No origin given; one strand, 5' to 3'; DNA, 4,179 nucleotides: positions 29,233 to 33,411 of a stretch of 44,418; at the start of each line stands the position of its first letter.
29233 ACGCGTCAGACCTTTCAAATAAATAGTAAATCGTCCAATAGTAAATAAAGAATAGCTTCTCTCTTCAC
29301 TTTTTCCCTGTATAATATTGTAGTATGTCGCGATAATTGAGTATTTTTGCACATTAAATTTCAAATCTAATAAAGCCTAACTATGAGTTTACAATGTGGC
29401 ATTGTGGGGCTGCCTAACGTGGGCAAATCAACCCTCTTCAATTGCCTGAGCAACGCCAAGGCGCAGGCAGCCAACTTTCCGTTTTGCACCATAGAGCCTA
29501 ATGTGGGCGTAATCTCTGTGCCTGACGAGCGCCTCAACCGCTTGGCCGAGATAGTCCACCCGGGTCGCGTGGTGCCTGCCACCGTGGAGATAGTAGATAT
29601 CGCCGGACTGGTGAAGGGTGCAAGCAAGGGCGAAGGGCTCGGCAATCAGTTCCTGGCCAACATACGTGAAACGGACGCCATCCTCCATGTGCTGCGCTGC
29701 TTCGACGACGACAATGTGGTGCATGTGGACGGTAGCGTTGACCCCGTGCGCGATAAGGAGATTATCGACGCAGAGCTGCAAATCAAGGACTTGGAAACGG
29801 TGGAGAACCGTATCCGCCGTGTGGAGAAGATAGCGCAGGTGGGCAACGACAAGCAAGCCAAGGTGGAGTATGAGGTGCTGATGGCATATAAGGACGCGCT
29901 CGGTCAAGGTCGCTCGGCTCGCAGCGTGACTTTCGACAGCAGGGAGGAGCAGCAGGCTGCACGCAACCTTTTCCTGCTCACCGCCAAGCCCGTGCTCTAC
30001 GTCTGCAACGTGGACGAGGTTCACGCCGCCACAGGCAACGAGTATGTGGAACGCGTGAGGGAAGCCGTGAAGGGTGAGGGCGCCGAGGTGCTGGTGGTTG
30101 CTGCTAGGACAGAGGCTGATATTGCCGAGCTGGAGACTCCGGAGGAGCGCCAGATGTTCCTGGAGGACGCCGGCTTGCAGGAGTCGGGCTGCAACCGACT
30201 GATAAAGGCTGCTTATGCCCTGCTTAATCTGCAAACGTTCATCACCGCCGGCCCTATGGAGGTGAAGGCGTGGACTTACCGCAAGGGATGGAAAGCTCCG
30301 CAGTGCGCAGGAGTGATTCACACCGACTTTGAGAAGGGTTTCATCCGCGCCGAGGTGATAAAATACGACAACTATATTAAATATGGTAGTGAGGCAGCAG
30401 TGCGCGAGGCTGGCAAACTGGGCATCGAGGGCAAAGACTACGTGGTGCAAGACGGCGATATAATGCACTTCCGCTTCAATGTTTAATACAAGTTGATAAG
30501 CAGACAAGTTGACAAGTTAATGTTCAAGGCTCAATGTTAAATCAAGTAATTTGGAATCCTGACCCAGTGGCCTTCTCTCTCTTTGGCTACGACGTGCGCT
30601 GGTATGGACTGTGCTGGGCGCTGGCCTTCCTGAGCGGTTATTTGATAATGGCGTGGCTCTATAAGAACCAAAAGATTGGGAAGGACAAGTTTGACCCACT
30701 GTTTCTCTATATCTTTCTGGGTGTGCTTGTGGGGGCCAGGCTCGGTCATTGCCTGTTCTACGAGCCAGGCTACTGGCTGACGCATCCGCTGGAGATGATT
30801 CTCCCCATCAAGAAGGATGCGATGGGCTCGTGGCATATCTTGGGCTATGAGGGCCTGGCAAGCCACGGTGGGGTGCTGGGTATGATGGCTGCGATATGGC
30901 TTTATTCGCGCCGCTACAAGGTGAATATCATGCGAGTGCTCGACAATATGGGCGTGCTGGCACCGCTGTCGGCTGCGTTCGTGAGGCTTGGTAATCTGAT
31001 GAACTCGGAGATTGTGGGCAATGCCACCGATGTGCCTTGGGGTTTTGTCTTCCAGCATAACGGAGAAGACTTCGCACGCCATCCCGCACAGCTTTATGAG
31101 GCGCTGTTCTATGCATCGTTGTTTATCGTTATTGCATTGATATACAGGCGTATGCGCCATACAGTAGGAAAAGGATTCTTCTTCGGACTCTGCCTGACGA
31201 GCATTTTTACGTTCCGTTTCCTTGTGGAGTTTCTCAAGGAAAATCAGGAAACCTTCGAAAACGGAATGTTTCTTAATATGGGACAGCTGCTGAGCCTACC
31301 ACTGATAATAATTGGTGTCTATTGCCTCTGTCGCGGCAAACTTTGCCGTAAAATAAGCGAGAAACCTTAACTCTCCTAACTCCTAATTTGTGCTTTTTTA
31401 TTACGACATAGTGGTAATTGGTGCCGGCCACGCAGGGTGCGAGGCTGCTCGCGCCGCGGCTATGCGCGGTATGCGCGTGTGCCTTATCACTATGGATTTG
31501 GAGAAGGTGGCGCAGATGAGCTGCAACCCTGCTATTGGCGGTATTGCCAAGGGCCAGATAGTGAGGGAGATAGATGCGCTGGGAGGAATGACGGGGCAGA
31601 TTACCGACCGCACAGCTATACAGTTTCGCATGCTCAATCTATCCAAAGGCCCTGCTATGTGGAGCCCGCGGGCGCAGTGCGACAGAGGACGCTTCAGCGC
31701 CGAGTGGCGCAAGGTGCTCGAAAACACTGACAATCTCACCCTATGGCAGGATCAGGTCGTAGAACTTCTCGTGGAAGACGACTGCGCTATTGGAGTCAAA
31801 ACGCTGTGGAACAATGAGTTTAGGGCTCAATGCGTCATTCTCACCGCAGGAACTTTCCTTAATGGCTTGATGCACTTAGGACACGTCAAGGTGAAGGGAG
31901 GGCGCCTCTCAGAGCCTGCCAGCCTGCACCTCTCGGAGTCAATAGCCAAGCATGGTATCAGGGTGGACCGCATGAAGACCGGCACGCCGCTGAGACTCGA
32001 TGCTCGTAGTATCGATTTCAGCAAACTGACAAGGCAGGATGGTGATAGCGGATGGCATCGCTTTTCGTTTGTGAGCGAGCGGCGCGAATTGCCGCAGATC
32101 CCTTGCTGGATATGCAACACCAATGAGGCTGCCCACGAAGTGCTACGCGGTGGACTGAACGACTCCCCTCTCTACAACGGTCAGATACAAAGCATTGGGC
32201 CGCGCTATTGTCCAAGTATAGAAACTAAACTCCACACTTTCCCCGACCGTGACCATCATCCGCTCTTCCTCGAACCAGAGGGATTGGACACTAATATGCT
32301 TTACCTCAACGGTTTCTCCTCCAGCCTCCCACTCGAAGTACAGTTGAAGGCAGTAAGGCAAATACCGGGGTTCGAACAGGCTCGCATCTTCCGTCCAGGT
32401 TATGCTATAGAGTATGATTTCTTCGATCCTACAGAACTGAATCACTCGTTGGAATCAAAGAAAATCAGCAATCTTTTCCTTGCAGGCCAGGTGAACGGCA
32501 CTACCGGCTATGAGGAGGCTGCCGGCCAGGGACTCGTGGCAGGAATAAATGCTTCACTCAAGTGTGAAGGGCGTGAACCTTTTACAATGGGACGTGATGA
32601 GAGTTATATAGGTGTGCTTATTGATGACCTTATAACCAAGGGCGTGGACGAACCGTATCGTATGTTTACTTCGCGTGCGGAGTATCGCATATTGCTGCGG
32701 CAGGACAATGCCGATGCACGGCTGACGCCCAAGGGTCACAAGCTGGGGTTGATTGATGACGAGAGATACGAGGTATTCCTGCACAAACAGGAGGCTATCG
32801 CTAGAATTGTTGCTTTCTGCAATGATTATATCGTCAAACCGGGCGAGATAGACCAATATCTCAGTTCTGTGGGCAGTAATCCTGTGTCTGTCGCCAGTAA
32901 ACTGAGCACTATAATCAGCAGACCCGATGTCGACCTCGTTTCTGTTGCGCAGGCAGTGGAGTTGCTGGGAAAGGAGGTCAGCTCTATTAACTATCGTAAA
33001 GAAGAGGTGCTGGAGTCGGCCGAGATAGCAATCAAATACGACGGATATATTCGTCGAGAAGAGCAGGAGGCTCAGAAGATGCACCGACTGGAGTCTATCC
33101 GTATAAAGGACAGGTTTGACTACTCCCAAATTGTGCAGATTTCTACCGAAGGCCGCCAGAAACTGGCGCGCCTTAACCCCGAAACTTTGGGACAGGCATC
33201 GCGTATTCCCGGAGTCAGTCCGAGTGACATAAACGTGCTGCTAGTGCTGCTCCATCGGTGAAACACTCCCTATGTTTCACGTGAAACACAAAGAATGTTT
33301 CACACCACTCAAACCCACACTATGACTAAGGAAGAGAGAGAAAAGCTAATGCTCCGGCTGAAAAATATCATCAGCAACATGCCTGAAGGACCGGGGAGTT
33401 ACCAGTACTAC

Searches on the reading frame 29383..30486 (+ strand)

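Call 50: search_protein_families(library=ncbifam, proteins=[window:29383-30486:+])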
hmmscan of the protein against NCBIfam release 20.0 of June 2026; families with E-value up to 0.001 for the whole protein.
window:29383-30486:+ (367 aa): 15 families
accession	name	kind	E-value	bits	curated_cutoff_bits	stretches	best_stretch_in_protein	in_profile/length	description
TIGR00092.1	TIGR00092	equivalog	8.7e-149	495.6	279.2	1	1-367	1-368/368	redox-regulated ATPase YchF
NF007171.0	PRK09602.1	subfamily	5.7e-37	127.5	387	1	1-248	1-260/397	YchF-related putative GTPase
NF008955.0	PRK12297.1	equivalog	4.5e-25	88.4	406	1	5-138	162-272/429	GTPase ObgE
TIGR02729.1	Obg_CgtA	equivalog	5.1e-25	88.2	280.25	1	5-154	160-287/329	Obg family GTPase CgtA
NF008956.1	PRK12299.1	equivalog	1.2e-24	86.9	300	1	5-159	161-288/327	GTPase ObgE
NF008954.1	PRK12296.1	equivalog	4.3e-22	78.2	377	1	5-136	162-270/470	GTPase ObgE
TIGR00231.1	small_GTP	domain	9.4e-08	32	42.5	1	4-105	5-92/164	GTP-binding protein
TIGR00437.1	feoB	equivalog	4.4e-07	29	315.65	1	9-51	1-43/594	ferrous iron transport protein B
TIGR03156.1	GTP_HflX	equivalog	1.1e-06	27.8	216.75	1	4-54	191-241/351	GTPase HflX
NF008280.0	PRK11058.1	equivalog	2.6e-06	26.5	441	1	6-67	201-262/426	ribosome rescue GTPase HflX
TIGR03594.1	GTPase_EngA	equivalog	3.4e-06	26.3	306.7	1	7-26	5-24/432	ribosome biogenesis GTPase Der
TIGR03596.1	GTPase_YlqF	equivalog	1.4e-05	24.6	208.2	1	3-33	119-150/276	ribosome biogenesis GTPase YlqF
NF000908.1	PRK00089.1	equivalog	2.2e-05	23.9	237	0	5-26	6-27/291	GTPase Era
NF007105.0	PRK09554.1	equivalog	0.00032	18.9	683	1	3-51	4-52/772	Fe(2+) transporter permease subunit FeoB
TIGR00436.1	era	equivalog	0.00033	20.1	116.25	0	5-27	3-25/270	GTPase Era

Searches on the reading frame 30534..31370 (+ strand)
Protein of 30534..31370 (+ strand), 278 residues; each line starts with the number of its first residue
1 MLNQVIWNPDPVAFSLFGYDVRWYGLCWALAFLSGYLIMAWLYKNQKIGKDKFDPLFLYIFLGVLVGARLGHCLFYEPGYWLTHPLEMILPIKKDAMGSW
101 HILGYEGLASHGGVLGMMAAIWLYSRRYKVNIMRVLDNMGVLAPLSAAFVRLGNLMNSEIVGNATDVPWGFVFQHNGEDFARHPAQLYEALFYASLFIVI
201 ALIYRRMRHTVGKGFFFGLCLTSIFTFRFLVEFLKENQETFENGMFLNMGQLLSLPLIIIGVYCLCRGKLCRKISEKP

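Call 50: search_protein_families(library=ncbifam, proteins=[window:30534-31370:+])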
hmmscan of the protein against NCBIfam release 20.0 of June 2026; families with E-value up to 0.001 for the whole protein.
window:30534-31370:+ (278 aa): 6 families
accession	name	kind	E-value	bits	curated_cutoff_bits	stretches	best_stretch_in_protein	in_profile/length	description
TIGR00544.1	lgt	equivalog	1.4e-46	159.1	118.9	1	10-269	11-270/280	prolipoprotein diacylglyceryl transferase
NF000775.0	PRK00052.2-5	equivalog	1.7e-39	135.9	428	1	14-265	15-274/288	prolipoprotein diacylglyceryl transferase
NF000784.0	PRK00052.4-5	subfamily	1.7e-20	73.4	409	1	10-180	2-160/298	prolipoprotein diacylglyceryl transferase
NF000778.0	PRK00052.3-4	equivalog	7.9e-18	65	334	1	14-270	6-246/252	prolipoprotein diacylglyceryl transferase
NF000779.0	PRK00052.3-5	equivalog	2.1e-14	54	405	1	9-234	6-202/257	prolipoprotein diacylglyceryl transferase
NF009611.0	PRK13108.1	equivalog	4.2e-13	49.1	636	1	107-248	100-257/476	prolipoprotein diacylglyceryl transferase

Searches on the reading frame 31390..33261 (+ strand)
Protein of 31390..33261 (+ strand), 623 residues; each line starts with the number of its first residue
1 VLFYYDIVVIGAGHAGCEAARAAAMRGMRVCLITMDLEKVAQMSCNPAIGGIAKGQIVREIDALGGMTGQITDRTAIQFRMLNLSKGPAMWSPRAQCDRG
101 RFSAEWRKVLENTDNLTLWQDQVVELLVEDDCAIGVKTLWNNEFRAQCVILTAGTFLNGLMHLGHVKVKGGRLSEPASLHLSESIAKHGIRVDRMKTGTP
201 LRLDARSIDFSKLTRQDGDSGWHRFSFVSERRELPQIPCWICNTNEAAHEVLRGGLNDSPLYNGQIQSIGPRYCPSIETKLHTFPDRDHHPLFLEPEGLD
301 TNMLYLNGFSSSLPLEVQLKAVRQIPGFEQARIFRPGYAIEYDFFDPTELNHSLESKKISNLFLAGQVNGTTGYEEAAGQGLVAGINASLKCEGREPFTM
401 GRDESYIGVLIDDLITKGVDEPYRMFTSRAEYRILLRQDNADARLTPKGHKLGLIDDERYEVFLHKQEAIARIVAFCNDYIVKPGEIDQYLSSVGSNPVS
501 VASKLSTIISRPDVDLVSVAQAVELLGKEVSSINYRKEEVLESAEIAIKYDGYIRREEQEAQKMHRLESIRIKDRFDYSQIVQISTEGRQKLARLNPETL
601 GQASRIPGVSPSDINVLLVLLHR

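Call 50: search_protein_families(library=ncbifam, proteins=[window:31390-33261:+])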
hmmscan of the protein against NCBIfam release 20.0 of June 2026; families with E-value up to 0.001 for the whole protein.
window:31390-33261:+ (623 aa): 23 families
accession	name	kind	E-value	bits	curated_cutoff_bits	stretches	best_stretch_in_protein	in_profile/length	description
TIGR00136.1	mnmG_gidA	equivalog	1.4e-239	796.5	524.85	1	5-622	1-613/616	tRNA uridine-5-carboxymethylaminomethyl(34) synthesis enzyme MnmG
NF003739.0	PRK05335.1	equivalog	5.8e-25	87.9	262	2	297-416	269-388/441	methylenetetrahydrofolate--tRNA-(uracil(54)-C(5))-methyltransferase (FADH(2)-oxidizing) TrmFO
TIGR00137.1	gid_trmFO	equivalog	1.3e-20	73.6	428.65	1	301-417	270-386/433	FADH(2)-oxidizing methylenetetrahydrofolate--tRNA-(uracil(54)-C(5))-methyltransferase TrmFO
TIGR02032.1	GG-red-SF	subfamily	3.4e-07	30.2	158.8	1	5-50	1-45/297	geranylgeranyl reductase family protein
NF004991.0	PRK06370.1-3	subfamily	4.8e-06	25.4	620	1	5-80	36-113/509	FAD-containing oxidoreductase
NF002480.1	PRK01747.1-1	equivalog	2.6e-05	22.8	540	1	6-48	250-292/645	bifunctional tRNA (5-methylaminomethyl-2-thiouridine)(34)-methyltransferase MnmC2/FAD-dependent 5-carboxymethylaminomethyl-2-thiouridine(34)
NF045599.1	bili_reduct_long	exception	3.1e-05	22.4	750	1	6-43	383-420/641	bilirubin reductase, long form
NF006130.0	PRK08274.1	equivalog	9.1e-05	21.4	369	0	5-34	6-35/467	FAD-dependent tricarballylate dehydrogenase TcuA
NF003725.0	PRK05329.2-4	equivalog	0.00015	20.8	345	0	5-34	9-38/429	glycerol-3-phosphate dehydrogenase subunit GlpB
TIGR01372.1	soxA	subfamily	0.00015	19.7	1164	1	3-37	167-201/996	sarcosine oxidase subunit alpha family protein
NF045689.1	BCarotKetCrtO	equivalog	0.00034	19.3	1000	0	75-151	220-294/563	beta-carotene ketolase CrtO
NF005513.0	PRK07121.1-6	equivalog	0.00043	18.9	608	0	5-33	7-35/533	FAD-binding protein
NF041160.1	DGGPL_Thplmales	equivalog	0.00044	19.3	780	0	4-46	3-45/396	digeranylgeranylglycerophospholipid reductase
NF041080.1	DGGGPL_reductase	equivalog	0.00051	19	580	1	5-50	2-48/447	digeranylgeranylglycerophospholipid reductase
NF005866.0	PRK07803.1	equivalog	0.00052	18.3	819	1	5-41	9-45/631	fumarate reductase/succinate dehydrogenase flavoprotein subunit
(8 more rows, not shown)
